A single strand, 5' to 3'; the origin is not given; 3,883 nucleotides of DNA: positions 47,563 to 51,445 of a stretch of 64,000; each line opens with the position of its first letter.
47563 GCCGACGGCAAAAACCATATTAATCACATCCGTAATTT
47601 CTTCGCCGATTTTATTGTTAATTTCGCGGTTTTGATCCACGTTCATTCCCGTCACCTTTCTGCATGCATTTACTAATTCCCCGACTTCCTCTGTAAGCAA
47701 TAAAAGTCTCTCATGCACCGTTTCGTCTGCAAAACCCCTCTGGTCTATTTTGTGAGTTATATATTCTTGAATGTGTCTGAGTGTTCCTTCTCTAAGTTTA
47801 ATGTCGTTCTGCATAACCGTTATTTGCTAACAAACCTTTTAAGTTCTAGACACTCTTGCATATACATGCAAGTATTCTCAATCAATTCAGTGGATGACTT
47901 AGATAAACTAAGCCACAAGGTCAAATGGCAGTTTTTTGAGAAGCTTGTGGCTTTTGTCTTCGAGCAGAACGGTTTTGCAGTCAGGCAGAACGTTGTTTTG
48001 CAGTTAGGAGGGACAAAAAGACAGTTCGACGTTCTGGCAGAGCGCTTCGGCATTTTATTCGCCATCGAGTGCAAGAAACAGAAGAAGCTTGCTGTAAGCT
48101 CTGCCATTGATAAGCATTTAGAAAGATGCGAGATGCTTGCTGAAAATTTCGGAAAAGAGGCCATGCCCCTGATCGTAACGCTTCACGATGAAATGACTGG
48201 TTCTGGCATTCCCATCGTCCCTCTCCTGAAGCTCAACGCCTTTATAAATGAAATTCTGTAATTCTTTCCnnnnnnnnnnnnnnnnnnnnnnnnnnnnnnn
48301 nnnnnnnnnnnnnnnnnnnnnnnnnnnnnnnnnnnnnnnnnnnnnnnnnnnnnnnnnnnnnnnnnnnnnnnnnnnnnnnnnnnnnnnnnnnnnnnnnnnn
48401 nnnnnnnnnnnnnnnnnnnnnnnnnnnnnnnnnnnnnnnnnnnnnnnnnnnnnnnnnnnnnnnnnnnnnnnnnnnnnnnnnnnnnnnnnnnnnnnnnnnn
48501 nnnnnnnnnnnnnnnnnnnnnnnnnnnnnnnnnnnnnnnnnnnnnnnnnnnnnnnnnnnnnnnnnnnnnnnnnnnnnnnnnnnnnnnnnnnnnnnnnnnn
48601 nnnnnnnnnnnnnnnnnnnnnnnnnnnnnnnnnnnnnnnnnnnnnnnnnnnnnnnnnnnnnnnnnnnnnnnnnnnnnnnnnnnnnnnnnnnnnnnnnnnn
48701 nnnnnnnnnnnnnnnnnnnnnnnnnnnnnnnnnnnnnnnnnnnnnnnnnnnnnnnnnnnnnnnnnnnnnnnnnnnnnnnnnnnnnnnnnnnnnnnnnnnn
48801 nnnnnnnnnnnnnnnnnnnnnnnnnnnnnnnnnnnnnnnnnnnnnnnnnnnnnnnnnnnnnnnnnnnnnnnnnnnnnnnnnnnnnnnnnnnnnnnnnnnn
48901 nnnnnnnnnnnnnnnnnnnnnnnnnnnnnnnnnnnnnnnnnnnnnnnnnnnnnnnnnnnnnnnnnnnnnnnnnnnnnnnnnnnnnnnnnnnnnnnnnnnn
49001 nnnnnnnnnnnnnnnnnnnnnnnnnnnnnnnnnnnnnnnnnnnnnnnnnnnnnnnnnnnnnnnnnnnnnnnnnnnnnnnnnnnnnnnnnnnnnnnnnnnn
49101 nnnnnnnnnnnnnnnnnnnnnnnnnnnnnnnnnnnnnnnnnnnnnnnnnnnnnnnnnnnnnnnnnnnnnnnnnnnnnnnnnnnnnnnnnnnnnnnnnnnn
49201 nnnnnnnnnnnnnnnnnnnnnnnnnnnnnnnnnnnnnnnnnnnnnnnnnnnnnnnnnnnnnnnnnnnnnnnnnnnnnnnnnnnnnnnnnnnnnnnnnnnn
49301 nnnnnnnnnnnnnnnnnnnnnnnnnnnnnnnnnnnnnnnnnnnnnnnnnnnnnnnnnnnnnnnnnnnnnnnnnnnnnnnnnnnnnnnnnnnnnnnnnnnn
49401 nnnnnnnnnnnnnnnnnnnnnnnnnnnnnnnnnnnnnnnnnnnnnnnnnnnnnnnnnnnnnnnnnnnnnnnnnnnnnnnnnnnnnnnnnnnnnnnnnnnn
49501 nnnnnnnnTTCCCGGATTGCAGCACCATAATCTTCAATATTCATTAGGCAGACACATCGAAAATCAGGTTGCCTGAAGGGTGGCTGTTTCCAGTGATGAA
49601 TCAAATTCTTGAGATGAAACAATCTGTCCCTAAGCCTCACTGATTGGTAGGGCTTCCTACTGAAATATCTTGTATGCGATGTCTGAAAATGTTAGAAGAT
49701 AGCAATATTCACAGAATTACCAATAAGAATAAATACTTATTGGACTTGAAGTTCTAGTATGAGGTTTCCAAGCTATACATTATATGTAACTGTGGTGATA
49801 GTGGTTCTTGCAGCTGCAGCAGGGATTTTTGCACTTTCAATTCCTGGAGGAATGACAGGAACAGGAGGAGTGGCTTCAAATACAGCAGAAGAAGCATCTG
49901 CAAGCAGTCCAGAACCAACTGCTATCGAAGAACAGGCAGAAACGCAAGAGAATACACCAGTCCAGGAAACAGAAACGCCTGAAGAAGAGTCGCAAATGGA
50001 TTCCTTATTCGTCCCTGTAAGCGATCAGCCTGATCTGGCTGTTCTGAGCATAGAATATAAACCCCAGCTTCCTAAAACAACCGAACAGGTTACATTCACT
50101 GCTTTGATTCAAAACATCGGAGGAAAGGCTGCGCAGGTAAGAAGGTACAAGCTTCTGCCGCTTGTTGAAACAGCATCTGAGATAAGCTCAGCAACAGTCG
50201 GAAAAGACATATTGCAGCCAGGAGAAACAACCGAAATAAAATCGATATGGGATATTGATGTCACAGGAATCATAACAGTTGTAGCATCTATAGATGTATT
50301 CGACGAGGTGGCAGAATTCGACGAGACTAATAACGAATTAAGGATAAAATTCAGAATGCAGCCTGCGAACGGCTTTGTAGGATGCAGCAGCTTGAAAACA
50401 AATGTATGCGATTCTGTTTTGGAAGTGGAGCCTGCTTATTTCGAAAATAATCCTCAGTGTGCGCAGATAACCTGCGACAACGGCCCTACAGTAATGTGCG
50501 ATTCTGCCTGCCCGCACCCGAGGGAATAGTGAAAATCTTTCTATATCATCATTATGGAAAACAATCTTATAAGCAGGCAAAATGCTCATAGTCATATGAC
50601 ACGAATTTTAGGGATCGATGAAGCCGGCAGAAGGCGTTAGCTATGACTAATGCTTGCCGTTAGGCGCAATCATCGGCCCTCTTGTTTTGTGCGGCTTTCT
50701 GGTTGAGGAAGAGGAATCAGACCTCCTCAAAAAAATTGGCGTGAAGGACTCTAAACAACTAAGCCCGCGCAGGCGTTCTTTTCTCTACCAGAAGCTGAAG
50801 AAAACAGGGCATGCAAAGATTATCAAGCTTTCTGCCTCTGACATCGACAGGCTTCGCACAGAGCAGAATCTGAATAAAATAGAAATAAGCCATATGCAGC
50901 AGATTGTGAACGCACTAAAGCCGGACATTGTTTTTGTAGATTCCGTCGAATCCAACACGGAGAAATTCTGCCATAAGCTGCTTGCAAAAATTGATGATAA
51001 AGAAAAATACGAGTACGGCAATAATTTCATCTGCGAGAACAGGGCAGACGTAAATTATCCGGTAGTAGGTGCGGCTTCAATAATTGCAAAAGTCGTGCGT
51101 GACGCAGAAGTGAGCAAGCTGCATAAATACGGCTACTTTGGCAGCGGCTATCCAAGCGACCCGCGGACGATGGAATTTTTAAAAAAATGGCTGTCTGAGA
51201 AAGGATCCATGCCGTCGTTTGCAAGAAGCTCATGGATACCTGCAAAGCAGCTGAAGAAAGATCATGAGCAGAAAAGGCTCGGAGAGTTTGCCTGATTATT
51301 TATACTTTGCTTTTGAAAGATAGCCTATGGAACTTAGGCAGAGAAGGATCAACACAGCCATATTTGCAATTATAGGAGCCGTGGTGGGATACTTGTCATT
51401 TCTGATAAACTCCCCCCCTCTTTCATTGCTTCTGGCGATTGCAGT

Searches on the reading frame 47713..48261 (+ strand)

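Call 68: search_protein_families(library=pfam, proteins=[window:47713-48261:+], max_evalue=0.001)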
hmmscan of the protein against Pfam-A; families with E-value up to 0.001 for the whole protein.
window:47713-48261:+ (182 aa): 1 family
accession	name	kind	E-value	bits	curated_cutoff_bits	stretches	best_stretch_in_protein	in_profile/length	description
PF04471.18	Mrr_cat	-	0.00018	22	21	1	69-128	3-61/115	Restriction endonuclease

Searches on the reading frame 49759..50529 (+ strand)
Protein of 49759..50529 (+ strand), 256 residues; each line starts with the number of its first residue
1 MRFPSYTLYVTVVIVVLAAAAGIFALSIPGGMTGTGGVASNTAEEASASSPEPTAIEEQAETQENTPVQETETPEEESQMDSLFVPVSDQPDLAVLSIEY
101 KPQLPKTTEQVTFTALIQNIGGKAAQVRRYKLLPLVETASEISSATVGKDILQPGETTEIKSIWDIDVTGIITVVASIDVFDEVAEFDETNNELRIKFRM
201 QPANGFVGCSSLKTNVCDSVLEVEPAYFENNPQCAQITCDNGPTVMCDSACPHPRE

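Call 68: search_protein_families(library=pfam, proteins=[window:49759-50529:+], max_evalue=0.001)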
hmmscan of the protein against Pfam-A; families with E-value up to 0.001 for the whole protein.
window:49759-50529:+ (256 aa): 1 family
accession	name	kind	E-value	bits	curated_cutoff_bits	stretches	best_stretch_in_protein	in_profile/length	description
PF07705.17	CARDB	-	4.2e-12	46.6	22.7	1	90-194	1-99/101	CARDB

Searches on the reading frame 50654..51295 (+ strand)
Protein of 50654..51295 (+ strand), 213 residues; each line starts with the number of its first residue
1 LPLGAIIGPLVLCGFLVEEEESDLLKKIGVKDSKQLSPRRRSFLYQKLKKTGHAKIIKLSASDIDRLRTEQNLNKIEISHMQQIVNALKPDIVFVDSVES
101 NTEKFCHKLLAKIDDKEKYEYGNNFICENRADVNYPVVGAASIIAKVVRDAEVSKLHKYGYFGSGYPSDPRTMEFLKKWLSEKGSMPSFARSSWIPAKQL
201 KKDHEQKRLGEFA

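Call 68: search_protein_families(library=pfam, proteins=[window:50654-51295:+], max_evalue=0.001)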
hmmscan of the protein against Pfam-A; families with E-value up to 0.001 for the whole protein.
window:50654-51295:+ (213 aa): 1 family
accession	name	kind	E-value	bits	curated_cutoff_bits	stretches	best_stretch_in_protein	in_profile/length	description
PF01351.25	RNase_HII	-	2.8e-39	135.5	25.8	1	4-195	9-197/199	Ribonuclease HII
